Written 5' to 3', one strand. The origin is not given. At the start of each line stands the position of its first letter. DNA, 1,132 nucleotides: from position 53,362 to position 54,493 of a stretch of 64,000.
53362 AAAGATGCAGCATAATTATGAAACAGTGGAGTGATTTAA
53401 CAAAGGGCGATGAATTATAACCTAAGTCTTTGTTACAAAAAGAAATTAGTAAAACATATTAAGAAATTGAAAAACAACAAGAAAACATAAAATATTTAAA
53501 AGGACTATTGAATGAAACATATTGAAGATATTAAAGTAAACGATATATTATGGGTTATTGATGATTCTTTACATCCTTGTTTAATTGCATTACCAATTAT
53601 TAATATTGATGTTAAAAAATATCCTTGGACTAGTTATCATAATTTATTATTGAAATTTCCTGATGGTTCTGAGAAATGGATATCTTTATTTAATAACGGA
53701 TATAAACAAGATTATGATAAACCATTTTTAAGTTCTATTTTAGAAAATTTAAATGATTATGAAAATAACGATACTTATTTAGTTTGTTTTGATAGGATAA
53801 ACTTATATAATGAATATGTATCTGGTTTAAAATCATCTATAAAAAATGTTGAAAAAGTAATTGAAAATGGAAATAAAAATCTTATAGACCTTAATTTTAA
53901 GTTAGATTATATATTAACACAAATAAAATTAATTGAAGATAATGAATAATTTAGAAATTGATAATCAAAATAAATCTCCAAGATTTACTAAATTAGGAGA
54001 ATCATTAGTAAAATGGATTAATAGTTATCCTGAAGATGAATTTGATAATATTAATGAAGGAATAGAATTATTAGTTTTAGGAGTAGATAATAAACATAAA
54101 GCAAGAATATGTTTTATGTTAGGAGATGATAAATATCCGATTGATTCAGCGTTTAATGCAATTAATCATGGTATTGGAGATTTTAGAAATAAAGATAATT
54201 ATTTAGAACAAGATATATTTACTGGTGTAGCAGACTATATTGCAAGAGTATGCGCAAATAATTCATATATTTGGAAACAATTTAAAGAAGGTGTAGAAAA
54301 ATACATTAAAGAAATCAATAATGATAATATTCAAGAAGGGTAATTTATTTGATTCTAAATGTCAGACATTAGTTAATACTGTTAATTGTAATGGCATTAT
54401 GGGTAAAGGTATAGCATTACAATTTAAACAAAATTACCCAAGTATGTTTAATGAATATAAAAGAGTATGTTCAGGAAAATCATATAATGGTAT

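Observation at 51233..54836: NAD+/ADP-ribose module: archaeal-type NMNAT and a macro domain protein among small unknowns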

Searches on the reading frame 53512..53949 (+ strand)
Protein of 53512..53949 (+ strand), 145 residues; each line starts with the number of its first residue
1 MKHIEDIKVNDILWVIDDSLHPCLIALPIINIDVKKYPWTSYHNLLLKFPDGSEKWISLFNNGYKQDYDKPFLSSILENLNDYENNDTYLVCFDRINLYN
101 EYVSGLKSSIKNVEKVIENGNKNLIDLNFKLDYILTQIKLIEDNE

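Call 3: search_protein_families(library=pfam, proteins=[window:53512-53949:+], max_evalue=1)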
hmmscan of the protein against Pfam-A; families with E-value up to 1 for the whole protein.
window:53512-53949:+ (145 aa): 1 family
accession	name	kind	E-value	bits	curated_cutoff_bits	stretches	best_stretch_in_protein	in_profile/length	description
PF24799.1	Paxt-1_C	-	0.12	12.3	27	1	84-134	81-134/191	Partner of xrn-2 protein 1-like, C-terminal domain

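Call 4: search_protein_families(library=phrogs, proteins=[window:53512-53949:+], max_evalue=0.01)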
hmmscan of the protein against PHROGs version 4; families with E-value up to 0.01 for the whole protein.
window:53512-53949:+ (145 aa): 1 family
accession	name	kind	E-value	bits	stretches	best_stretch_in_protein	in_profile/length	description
phrog_17520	-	unknown function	0.003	18.6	1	80-128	3-50/72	-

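Call 5: search_protein_families(library=ncbifam, proteins=[window:53512-53949:+], max_evalue=0.1)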
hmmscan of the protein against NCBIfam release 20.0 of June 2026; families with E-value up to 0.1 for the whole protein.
window:53512-53949:+ (145 aa): 1 family
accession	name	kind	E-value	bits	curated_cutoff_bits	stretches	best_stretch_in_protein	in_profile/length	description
NF002556.0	PRK02119.1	equivalog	0.093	12.9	119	0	104-141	12-49/73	hypothetical protein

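Call 90: search_protein_families(library=padloc, proteins=[window:53512-53949:+], max_evalue=0.01)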
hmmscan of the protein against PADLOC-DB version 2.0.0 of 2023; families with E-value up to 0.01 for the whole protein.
window:53512-53949:+ (145 aa): 0 families

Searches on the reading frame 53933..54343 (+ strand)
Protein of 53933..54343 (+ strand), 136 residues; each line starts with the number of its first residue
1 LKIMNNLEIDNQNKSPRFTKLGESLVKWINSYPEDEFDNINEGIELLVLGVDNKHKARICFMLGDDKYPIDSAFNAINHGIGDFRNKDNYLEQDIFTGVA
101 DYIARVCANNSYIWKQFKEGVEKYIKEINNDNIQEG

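Call 3: search_protein_families(library=pfam, proteins=[window:53933-54343:+], max_evalue=1)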
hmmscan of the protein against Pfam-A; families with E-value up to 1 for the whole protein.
window:53933-54343:+ (136 aa): 0 families

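Call 4: search_protein_families(library=phrogs, proteins=[window:53933-54343:+], max_evalue=0.01)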
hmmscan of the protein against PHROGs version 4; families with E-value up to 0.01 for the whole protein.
window:53933-54343:+ (136 aa): 0 families

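Call 5: search_protein_families(library=ncbifam, proteins=[window:53933-54343:+], max_evalue=0.1)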
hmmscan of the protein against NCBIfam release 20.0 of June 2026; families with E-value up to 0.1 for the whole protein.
window:53933-54343:+ (136 aa): 0 families

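Call 59: find_homologous_proteins(query=window:53942-54343:+, max_evalue=0.001)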
Query window:53942-54343:+ (133 aa): 5 proteins with E <= 0.001 among 7 candidates.
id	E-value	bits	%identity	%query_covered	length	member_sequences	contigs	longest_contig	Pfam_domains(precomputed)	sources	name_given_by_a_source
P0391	1.7e-83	296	98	100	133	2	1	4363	-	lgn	-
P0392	3.4e-70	252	84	100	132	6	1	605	-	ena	-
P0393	3.5e-48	181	63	92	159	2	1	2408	-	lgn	-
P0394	4.5e-48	181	62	98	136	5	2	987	-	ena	-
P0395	6.6e-41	158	60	90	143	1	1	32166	-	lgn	-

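Call 61: find_encoding_contigs(protein=P0395, flank=6000, max_places=2)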
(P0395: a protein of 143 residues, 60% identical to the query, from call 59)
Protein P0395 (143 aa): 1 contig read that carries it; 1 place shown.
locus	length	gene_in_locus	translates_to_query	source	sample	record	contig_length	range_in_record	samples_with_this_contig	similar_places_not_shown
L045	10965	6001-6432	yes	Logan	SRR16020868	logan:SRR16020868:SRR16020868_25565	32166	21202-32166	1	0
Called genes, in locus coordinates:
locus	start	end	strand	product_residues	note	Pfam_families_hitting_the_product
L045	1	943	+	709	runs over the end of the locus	PF23952:LRR_EndoS (faint), PF13855:LRR_8 (faint), PF13306:LRR_5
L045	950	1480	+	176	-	-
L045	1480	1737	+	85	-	-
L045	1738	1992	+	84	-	-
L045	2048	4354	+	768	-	PF12799:LRR_4 (faint), PF13306:LRR_5, PF23952:LRR_EndoS (faint), PF13306:LRR_5, PF13855:LRR_8 (weak), PF13306:LRR_5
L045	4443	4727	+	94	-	-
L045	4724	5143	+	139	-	-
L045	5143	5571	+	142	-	-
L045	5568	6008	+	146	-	-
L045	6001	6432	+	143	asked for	-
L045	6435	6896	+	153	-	PF01661:Macro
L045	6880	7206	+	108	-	-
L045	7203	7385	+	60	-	PF04024:PspC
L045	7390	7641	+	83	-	-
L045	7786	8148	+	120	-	-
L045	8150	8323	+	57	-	-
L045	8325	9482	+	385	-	-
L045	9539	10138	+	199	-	PF00583:Acetyltransf_1 (weak)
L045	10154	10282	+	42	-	-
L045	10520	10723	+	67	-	-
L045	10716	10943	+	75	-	-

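Call 62: find_encoding_contigs(protein=P0393, flank=6000, max_places=2)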
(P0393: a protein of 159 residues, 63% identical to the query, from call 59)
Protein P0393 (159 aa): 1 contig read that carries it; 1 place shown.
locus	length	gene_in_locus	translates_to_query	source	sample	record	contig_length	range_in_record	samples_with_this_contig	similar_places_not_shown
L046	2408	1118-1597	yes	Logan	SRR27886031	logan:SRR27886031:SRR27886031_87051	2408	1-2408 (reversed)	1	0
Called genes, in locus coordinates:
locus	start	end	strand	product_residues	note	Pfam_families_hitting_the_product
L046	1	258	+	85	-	?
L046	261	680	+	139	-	-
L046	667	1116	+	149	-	-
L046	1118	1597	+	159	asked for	-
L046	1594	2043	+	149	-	PF01661:Macro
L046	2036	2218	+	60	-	PF04024:PspC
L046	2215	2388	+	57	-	-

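Call 80: search_protein_families(library=phrogs, proteins=[window:53942-54343:+], max_evalue=0.001)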
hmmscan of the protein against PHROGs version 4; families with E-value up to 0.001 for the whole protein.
window:53942-54343:+ (133 aa): 0 families

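Call 90: search_protein_families(library=padloc, proteins=[window:53942-54343:+], max_evalue=0.01)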
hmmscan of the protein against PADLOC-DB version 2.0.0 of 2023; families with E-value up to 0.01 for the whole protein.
window:53942-54343:+ (133 aa): 0 families
